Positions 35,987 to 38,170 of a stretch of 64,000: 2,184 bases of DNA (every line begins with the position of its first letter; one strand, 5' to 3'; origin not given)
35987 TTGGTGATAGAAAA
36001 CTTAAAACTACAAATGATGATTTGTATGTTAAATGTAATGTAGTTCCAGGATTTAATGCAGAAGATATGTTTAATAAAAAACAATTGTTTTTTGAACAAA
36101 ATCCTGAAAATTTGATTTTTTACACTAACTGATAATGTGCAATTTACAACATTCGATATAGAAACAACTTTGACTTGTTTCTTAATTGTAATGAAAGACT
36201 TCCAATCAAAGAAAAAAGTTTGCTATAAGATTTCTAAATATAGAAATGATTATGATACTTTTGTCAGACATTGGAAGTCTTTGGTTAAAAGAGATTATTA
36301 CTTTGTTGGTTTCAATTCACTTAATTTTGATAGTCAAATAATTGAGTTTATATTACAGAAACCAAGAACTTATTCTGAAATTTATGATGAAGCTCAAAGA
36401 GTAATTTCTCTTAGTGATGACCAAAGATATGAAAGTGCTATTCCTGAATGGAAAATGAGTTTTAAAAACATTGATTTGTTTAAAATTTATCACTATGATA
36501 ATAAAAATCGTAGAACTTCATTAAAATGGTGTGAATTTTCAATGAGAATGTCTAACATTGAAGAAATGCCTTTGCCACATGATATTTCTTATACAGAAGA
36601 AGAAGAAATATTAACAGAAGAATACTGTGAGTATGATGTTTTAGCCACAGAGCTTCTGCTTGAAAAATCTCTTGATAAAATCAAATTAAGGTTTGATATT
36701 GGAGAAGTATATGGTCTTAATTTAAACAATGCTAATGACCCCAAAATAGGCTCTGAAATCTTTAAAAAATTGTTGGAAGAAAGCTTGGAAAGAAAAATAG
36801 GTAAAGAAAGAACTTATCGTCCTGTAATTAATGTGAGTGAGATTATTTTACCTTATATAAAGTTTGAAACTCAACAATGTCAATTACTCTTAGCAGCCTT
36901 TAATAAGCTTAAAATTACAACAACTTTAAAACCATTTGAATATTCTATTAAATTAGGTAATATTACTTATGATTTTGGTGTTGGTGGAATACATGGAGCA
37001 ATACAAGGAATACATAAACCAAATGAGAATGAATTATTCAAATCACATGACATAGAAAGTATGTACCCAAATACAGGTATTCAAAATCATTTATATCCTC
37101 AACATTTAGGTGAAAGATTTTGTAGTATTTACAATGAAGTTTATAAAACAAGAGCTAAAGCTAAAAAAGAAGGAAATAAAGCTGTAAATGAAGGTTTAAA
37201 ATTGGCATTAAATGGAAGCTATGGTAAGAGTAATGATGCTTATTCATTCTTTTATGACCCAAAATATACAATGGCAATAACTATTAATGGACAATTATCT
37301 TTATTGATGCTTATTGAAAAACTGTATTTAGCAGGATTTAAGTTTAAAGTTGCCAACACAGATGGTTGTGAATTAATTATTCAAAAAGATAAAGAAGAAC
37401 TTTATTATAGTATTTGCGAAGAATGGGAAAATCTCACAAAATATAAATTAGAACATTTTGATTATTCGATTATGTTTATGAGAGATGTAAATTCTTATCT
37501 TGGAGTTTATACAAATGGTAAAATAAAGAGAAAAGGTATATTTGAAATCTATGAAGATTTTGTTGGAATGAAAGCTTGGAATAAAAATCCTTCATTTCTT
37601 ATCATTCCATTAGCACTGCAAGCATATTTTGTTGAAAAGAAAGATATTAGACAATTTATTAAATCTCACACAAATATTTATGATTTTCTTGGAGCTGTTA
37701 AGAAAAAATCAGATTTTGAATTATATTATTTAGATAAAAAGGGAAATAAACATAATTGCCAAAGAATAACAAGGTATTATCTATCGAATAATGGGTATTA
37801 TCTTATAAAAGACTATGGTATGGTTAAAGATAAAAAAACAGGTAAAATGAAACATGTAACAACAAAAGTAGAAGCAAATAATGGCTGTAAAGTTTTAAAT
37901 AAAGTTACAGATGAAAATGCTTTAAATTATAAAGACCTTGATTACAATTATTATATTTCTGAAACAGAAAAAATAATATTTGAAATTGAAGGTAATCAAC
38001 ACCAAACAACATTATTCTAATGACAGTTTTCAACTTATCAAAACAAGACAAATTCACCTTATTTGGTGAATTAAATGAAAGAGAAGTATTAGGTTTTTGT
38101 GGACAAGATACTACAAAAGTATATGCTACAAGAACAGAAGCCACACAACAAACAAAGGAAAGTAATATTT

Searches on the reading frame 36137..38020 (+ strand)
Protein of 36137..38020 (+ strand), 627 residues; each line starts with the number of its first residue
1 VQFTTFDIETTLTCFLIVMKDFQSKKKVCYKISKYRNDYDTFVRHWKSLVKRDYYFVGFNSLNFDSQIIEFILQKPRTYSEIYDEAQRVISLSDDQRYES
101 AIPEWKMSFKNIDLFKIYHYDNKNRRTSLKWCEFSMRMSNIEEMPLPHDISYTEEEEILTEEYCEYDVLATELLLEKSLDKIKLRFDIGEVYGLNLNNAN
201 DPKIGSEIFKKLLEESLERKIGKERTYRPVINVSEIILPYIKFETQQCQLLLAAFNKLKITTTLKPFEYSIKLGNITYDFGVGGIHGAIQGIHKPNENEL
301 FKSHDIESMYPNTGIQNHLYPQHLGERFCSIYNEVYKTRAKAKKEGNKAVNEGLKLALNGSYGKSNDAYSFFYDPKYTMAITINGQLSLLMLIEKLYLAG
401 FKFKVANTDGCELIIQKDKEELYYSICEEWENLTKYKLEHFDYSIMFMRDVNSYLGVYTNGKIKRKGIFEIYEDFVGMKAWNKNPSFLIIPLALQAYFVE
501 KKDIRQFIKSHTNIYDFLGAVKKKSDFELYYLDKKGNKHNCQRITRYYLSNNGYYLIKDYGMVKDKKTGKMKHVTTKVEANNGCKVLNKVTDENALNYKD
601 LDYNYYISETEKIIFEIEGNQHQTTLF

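Call 11: search_protein_families(library=pfam, proteins=[window:36137-38020:+], max_evalue=0.01)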
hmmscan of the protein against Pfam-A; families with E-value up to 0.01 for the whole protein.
window:36137-38020:+ (627 aa): 0 families

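Call 17: search_protein_families(library=phrogs, proteins=[window:36137-38020:+], max_evalue=0.001)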
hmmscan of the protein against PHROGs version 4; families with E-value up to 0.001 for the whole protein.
window:36137-38020:+ (627 aa): 4 families
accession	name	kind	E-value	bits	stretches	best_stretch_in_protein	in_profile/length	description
phrog_1252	-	DNA, RNA and nucleotide metabolism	1.9e-158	530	1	2-623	53-657/663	DNA polymerase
phrog_18505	-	DNA, RNA and nucleotide metabolism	7.9e-46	157.9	1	321-555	9-242/349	DNA polymerase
phrog_15833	-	DNA, RNA and nucleotide metabolism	8.9e-16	59.1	1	480-558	17-100/192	DNA polymerase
phrog_403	-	DNA, RNA and nucleotide metabolism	0.00012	22.2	1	19-183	105-251/321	DNA polymerase exonuclease subunit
